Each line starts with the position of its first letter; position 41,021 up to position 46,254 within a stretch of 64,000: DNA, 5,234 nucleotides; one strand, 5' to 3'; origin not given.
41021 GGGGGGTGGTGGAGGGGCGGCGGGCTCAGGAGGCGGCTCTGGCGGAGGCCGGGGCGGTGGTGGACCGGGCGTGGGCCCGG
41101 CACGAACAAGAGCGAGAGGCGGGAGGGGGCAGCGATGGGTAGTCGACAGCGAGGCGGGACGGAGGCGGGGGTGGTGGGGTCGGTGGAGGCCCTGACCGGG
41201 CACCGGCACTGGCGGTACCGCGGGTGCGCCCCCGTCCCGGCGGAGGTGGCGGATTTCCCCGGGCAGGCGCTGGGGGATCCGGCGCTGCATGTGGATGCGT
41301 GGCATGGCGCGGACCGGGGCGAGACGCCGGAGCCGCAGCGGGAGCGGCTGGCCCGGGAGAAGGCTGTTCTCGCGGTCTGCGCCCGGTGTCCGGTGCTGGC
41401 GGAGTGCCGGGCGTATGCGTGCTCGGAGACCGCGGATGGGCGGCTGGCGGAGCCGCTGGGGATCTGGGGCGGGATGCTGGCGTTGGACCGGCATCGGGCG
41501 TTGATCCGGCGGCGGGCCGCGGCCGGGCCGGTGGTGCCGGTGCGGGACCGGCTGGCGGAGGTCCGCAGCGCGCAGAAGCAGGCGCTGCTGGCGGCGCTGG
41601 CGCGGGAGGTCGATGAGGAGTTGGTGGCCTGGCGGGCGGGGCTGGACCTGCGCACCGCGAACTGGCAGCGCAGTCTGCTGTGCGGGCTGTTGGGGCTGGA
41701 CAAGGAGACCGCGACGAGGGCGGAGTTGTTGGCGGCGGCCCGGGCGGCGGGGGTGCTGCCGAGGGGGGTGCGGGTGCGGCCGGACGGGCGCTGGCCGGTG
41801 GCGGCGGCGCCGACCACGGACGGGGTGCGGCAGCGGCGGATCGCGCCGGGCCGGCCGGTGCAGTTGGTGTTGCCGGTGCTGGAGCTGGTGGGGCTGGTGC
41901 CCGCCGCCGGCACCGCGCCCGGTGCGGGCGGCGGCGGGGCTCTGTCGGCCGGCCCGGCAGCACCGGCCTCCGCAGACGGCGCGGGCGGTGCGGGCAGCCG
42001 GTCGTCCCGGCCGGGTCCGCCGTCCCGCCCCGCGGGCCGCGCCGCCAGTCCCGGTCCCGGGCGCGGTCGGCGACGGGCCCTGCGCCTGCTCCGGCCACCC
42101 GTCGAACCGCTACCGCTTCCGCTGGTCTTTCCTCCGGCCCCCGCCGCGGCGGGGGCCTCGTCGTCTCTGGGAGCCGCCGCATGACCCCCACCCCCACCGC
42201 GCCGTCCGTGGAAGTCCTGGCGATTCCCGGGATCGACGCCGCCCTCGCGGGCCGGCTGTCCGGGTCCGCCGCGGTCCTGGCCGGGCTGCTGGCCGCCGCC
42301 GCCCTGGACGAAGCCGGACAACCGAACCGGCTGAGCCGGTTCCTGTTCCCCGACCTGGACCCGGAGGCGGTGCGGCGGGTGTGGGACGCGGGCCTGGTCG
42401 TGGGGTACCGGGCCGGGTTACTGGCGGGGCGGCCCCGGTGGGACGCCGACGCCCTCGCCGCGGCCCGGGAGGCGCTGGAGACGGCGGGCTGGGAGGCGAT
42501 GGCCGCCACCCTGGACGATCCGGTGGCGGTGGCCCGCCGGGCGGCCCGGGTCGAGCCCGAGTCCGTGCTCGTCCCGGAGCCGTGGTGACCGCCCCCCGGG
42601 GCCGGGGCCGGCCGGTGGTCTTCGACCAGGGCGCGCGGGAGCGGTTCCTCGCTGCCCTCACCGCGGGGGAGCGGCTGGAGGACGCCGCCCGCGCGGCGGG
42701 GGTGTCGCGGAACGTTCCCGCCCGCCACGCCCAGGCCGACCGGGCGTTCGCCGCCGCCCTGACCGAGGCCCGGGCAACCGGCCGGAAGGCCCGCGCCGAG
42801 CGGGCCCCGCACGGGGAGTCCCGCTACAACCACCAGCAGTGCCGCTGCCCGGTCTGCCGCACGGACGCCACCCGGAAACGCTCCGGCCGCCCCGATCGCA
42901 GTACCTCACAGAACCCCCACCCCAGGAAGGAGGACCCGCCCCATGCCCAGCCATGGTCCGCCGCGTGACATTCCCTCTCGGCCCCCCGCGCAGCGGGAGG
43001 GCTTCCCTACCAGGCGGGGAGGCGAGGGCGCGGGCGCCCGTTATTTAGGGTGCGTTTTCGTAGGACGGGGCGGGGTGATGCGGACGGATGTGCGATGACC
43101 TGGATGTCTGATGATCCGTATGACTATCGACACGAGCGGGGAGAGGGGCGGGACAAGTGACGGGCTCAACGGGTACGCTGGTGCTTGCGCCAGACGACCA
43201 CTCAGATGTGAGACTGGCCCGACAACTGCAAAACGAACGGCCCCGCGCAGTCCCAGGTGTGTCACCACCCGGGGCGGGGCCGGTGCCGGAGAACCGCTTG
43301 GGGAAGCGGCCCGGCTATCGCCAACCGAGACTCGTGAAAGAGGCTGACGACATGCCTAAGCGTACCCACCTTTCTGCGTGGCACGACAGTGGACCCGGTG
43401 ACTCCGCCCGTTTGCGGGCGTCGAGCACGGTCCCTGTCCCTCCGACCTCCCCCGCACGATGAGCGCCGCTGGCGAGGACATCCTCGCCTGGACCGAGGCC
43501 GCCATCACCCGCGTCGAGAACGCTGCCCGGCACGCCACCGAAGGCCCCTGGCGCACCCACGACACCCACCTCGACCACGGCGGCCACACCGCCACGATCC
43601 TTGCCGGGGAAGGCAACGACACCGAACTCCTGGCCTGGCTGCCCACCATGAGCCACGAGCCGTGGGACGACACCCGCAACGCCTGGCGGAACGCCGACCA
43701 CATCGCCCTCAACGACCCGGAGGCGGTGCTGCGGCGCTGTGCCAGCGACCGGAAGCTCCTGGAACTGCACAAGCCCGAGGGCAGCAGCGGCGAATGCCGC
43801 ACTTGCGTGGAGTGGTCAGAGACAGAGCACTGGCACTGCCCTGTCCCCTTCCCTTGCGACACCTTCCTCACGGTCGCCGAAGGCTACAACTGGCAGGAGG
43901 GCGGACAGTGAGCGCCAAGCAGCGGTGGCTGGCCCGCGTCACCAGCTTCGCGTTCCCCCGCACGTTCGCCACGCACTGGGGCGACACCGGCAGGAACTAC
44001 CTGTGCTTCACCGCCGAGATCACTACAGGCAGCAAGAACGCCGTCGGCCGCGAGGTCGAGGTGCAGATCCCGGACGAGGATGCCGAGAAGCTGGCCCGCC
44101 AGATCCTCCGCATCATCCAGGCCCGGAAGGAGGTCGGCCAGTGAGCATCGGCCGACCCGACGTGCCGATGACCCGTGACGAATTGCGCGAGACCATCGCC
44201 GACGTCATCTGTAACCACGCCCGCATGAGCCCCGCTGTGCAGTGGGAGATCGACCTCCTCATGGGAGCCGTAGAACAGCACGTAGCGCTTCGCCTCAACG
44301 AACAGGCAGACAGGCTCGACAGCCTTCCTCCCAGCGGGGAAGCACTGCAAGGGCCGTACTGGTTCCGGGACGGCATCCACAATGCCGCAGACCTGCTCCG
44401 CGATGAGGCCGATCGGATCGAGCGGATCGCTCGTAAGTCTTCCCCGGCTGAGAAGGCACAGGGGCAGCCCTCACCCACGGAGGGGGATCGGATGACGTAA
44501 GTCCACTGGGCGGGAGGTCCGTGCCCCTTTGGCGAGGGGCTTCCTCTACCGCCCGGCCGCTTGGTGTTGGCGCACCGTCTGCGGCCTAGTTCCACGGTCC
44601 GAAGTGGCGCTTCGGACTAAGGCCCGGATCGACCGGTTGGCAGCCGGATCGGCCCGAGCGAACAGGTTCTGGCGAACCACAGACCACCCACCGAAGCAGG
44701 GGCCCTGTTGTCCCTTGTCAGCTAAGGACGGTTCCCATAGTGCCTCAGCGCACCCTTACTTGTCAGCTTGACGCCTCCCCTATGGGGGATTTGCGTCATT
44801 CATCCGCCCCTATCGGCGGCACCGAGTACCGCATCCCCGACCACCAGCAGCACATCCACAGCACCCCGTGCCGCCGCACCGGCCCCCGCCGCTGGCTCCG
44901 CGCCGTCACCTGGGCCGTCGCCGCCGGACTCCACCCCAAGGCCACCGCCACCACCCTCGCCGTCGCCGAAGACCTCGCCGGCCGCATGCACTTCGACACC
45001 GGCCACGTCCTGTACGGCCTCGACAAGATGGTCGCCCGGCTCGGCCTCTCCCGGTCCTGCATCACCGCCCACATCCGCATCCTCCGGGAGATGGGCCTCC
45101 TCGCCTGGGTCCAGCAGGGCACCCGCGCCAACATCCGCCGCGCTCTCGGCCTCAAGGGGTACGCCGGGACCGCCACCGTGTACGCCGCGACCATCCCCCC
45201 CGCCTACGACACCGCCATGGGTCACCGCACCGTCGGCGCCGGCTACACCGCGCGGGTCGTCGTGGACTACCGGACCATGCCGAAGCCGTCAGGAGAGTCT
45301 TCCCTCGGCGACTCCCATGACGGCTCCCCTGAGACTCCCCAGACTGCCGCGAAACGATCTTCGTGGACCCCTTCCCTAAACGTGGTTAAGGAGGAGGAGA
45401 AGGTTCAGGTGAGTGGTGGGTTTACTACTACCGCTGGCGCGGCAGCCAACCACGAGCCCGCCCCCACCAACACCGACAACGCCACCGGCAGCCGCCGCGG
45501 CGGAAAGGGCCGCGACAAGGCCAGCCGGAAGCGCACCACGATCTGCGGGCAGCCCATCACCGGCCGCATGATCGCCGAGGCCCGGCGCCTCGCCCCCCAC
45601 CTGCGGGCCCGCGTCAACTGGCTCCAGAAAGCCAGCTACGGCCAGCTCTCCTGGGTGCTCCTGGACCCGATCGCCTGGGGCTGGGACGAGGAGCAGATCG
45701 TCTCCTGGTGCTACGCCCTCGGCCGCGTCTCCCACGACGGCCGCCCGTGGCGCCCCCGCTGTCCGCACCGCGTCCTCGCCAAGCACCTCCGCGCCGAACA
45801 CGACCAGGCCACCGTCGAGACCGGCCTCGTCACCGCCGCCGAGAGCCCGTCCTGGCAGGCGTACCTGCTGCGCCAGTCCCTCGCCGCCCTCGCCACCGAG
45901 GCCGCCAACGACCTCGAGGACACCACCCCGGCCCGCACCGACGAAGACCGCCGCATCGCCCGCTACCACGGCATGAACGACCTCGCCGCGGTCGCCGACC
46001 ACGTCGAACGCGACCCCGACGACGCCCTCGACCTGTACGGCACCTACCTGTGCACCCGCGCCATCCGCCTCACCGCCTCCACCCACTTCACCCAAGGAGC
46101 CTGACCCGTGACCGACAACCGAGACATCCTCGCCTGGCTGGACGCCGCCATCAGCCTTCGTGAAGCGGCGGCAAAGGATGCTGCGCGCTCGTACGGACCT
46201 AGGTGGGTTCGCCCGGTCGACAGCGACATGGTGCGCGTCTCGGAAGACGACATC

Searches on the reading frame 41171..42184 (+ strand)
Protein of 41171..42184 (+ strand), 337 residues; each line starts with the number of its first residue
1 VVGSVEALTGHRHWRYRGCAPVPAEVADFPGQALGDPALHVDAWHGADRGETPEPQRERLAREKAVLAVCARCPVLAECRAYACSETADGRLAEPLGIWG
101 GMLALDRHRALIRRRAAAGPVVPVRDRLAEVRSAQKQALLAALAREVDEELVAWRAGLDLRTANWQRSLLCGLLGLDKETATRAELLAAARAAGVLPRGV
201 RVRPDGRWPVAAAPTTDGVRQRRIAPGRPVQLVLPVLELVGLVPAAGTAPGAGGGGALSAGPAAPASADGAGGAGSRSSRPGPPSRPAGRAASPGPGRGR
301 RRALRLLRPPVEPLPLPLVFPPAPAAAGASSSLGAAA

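Call 11: search_protein_families(library=pfam, proteins=[window:41171-42184:+], max_evalue=0.01)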
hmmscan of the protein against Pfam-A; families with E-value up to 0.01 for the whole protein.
window:41171-42184:+ (337 aa): 1 family
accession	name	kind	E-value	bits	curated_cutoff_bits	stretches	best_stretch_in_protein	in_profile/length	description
PF02467.21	Whib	-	7.3e-08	33.3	23.6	1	56-108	18-63/65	Transcription factor WhiB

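Call 12: search_protein_families(library=phrogs, proteins=[window:41171-42184:+], max_evalue=0.001)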
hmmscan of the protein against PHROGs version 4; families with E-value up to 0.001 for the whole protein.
window:41171-42184:+ (337 aa): 7 families
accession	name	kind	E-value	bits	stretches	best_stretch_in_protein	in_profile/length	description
phrog_472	-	transcription regulation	5e-10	39.8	1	58-145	60-149/523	WhiB transcriptional factor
phrog_12112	-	transcription regulation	2.2e-06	29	1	62-117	27-73/130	transcriptional regulator WhiB-like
phrog_14459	-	transcription regulation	3.1e-06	28.6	1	65-119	42-88/137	transcriptional regulator WhiB-like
phrog_14304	-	transcription regulation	6.3e-06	27.2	1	48-109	63-122/187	transcriptional regulator WhiB-like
phrog_10071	-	transcription regulation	1.4e-05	25.8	1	63-110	40-81/196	transcriptional regulator WhiB-like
phrog_9926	-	transcription regulation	2.6e-05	25.5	1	59-113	45-95/107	transcriptional regulator WhiB-like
phrog_1333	-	unknown function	0.00016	22.8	1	61-115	42-88/166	-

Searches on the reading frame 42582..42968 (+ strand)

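Call 92: search_protein_families(library=pfam, proteins=[window:42582-42968:+], max_evalue=0.01)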
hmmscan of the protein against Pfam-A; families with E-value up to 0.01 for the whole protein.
window:42582-42968:+ (128 aa): 0 families

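Call 103: search_protein_families(library=phrogs, proteins=[window:42582-42968:+], max_evalue=0.01)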
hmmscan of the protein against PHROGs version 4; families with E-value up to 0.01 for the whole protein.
window:42582-42968:+ (128 aa): 4 families
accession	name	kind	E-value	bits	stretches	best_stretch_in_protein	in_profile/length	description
phrog_4044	-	head and packaging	2.9e-08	34.4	1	13-66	23-76/180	terminase small subunit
phrog_1482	-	head and packaging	0.0007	20.2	1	3-74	4-76/147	terminase small subunit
phrog_14857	-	DNA, RNA and nucleotide metabolism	0.00093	20.3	1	63-108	77-123/193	HTH DNA binding protein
phrog_4102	-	head and packaging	0.0015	19.8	1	8-44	9-45/166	terminase small subunit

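Call 104: search_protein_families(library=pfam, proteins=[window:42582-42968:+], max_evalue=5)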
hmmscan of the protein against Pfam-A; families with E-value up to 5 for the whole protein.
window:42582-42968:+ (128 aa): 1 family
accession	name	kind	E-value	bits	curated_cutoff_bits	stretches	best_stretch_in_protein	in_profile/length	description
PF20901.3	Sf6_terminase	-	0.066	13.7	27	1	19-74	6-62/106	Bacteriophage Sf6, terminase small subunit-like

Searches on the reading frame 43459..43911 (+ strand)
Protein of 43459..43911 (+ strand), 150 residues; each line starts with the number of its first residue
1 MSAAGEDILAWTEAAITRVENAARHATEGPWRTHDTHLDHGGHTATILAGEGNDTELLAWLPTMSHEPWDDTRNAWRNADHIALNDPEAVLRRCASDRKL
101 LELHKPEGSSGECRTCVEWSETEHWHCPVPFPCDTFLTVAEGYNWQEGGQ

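Call 92: search_protein_families(library=pfam, proteins=[window:43459-43911:+], max_evalue=0.01)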
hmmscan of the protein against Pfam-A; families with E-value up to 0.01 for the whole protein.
window:43459-43911:+ (150 aa): 1 family
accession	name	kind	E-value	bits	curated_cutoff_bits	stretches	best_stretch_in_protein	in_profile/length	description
PF19730.4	DUF6221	-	3e-11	44.5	27.6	1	6-119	2-94/122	Family of unknown function (DUF6221)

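Call 103: search_protein_families(library=phrogs, proteins=[window:43459-43911:+], max_evalue=0.01)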
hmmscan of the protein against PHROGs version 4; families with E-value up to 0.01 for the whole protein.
window:43459-43911:+ (150 aa): 1 family
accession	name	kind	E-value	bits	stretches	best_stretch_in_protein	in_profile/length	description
phrog_6326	-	unknown function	1.2e-07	32.5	1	6-143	152-258/272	-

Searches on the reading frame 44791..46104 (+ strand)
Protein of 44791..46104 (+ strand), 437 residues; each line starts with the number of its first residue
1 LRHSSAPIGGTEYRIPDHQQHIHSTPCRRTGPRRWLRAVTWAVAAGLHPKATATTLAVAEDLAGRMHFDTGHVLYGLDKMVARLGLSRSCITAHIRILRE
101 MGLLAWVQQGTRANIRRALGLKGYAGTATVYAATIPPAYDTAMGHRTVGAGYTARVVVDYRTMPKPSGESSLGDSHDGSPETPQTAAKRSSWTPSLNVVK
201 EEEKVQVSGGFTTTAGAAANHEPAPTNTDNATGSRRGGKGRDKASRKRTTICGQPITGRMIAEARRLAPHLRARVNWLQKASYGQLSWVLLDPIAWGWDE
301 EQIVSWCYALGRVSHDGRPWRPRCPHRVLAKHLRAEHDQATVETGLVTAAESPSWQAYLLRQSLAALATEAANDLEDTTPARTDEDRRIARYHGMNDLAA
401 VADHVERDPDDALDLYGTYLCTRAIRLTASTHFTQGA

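Call 92: search_protein_families(library=pfam, proteins=[window:44791-46104:+], max_evalue=0.01)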
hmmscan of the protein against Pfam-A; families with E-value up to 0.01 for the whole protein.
window:44791-46104:+ (437 aa): 1 family
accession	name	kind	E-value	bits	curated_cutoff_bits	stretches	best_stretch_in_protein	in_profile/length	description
PF01022.26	HTH_5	-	0.0089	16.3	22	0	82-104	23-45/47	Bacterial regulatory protein, arsR family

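Call 103: search_protein_families(library=phrogs, proteins=[window:44791-46104:+], max_evalue=0.01)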
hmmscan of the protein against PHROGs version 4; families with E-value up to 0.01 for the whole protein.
window:44791-46104:+ (437 aa): 0 families
